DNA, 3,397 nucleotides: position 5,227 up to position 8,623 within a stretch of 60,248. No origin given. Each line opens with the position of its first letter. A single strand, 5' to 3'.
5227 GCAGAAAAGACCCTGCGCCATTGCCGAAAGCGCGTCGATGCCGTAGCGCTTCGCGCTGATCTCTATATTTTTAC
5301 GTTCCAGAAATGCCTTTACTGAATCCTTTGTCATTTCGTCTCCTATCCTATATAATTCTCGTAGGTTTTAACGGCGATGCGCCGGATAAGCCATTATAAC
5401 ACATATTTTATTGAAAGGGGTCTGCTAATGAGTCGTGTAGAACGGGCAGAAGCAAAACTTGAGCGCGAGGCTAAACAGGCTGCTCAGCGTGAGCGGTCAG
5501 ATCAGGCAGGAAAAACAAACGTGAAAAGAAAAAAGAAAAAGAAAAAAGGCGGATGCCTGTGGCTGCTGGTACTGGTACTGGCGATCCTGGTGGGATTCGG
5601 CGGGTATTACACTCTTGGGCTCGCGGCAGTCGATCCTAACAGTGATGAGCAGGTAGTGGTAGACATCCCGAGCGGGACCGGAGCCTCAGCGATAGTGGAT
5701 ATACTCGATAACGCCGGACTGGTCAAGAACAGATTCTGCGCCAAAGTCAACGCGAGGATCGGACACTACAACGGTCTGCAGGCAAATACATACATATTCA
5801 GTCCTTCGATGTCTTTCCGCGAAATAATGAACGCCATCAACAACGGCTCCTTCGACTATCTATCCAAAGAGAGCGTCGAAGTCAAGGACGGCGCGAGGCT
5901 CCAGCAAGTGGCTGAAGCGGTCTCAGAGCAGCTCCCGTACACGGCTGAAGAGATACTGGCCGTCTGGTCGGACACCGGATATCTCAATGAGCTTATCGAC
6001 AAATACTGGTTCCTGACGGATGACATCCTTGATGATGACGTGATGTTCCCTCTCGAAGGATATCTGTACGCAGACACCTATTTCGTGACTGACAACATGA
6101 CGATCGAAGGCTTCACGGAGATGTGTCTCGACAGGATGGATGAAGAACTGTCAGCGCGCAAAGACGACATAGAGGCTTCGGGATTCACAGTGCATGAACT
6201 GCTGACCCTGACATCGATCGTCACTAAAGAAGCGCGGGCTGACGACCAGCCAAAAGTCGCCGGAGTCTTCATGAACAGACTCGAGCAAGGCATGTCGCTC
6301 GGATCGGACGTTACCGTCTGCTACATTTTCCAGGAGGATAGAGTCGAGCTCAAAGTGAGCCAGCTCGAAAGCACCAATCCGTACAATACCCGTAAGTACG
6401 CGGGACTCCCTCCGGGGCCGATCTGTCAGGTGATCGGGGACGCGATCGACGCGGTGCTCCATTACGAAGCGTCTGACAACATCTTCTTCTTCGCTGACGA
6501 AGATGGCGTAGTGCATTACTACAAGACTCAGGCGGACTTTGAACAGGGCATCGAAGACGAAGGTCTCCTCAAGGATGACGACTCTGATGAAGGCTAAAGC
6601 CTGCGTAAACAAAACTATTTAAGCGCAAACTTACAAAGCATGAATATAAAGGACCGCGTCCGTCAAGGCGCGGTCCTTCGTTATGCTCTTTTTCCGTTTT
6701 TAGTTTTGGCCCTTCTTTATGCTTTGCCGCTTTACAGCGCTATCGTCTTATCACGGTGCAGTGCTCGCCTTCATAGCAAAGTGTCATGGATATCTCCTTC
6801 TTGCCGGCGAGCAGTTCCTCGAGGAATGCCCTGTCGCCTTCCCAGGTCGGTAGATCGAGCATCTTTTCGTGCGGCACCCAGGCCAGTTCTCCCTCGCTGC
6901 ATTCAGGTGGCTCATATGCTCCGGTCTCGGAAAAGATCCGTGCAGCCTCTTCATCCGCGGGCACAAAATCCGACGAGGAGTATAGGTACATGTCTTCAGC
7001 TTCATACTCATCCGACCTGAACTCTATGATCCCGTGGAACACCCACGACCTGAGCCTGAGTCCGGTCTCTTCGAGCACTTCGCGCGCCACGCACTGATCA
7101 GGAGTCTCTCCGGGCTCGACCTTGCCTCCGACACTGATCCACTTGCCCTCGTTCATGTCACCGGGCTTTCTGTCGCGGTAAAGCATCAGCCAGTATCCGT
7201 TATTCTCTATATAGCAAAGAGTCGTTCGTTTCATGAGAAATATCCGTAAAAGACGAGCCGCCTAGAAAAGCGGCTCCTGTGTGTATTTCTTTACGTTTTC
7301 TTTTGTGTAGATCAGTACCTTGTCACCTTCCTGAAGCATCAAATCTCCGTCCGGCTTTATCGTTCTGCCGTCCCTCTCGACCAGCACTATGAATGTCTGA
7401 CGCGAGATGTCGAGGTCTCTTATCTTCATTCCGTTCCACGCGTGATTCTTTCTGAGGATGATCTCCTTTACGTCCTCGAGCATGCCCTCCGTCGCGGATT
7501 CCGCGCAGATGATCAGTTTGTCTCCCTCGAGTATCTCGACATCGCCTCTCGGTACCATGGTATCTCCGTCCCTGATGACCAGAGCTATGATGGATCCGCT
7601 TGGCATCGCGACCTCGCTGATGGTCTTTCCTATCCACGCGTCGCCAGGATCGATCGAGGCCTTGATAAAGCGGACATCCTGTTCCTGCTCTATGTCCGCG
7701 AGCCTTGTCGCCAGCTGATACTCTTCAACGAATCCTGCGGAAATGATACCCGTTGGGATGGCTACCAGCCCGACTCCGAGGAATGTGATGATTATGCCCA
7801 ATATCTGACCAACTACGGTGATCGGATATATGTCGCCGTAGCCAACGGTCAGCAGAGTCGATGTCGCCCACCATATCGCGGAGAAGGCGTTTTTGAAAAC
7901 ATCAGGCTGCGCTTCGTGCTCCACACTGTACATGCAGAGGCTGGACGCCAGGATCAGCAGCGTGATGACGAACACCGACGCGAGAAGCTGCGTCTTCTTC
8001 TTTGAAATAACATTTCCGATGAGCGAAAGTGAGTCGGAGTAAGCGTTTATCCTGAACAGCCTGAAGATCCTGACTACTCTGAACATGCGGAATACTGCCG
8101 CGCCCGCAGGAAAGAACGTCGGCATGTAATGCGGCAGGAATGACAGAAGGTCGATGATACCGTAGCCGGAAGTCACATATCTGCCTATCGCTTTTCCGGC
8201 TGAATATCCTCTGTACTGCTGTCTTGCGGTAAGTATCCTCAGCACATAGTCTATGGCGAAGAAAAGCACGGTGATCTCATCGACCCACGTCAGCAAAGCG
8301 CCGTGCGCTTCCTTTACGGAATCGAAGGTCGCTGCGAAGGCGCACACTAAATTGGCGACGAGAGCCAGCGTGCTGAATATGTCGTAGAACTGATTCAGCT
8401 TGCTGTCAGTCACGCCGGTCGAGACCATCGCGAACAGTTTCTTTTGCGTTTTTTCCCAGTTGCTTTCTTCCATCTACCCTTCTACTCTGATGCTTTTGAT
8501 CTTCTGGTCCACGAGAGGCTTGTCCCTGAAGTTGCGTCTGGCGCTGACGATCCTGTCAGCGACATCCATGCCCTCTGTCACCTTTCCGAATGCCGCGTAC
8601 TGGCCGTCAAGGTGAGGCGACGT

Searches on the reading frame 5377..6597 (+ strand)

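Call 31: search_protein_families(library=pfam, proteins=[window:5377-6597:+], max_evalue=0.0001)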
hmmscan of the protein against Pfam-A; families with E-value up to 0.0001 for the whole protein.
window:5377-6597:+ (406 aa): 1 family
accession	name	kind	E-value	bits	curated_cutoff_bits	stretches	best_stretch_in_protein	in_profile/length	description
PF02618.21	YceG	-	2.3e-66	224.5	32.4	1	95-392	1-273/275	YceG-like family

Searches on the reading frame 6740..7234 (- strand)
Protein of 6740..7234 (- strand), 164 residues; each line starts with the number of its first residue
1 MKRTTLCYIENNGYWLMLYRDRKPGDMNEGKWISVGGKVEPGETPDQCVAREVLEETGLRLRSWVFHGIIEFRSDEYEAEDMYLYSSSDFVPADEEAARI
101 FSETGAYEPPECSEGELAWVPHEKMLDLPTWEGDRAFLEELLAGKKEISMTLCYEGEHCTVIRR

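Call 31: search_protein_families(library=pfam, proteins=[window:6740-7234:-], max_evalue=0.0001)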
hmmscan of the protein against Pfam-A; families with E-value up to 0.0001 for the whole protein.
window:6740-7234:- (164 aa): 1 family
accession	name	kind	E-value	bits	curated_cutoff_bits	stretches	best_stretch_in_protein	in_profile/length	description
PF00293.34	NUDIX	-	3.9e-17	63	21.1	1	3-140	4-133/134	NUDIX domain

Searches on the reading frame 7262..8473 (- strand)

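Call 31: search_protein_families(library=pfam, proteins=[window:7262-8473:-], max_evalue=0.0001)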
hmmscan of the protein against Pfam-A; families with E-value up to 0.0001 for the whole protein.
window:7262-8473:- (403 aa): 3 families
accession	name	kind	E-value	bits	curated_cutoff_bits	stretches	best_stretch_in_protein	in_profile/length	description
PF00520.37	Ion_trans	-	4.9e-28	98.4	25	1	28-253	2-238/241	Ion transport protein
PF02080.26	TrkA_C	-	4.6e-25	87.7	27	2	273-332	5-66/71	TrkA-C domain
PF07885.22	Ion_trans_2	-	5.2e-14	52.3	22.5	1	170-244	2-73/79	Ion channel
